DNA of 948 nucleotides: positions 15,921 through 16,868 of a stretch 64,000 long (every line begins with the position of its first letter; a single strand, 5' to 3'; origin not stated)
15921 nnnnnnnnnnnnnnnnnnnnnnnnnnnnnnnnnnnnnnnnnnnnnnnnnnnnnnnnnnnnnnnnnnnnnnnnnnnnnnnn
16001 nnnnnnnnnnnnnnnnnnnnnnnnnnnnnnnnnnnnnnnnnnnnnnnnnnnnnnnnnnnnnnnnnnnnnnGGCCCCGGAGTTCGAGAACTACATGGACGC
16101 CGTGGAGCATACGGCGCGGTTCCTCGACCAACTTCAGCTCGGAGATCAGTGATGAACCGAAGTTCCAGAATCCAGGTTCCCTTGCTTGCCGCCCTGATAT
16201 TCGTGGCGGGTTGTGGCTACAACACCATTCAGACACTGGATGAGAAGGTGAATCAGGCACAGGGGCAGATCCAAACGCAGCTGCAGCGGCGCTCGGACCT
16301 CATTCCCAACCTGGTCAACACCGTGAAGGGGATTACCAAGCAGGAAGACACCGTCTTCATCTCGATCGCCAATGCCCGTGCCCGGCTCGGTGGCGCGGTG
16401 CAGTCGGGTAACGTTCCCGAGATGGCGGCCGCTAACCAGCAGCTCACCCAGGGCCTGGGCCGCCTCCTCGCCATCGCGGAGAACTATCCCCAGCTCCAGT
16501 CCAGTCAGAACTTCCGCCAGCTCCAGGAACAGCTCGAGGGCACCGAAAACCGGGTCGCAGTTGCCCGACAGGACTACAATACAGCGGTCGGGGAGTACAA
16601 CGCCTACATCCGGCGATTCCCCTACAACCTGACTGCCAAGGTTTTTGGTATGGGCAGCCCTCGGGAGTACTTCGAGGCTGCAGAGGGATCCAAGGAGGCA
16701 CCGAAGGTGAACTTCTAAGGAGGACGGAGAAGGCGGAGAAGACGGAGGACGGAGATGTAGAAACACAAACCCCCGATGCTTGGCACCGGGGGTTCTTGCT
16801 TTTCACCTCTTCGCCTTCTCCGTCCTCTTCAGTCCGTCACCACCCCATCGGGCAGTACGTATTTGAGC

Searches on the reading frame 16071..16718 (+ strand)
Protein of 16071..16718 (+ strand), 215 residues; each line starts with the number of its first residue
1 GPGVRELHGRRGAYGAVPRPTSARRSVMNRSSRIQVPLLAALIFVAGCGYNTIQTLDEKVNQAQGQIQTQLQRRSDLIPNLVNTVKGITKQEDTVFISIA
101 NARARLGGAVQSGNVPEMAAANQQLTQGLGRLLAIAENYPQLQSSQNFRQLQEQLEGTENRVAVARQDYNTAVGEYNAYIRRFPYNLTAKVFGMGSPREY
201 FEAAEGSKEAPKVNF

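Call 88: search_protein_families(library=pfam, proteins=[window:16071-16718:+], max_evalue=0.001)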
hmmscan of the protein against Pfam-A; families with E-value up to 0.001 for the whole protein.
window:16071-16718:+ (215 aa): 1 family
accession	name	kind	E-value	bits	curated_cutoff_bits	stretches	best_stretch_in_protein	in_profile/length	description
PF04011.17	LemA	-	2.2e-55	187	26.2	1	64-215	2-149/149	LemA family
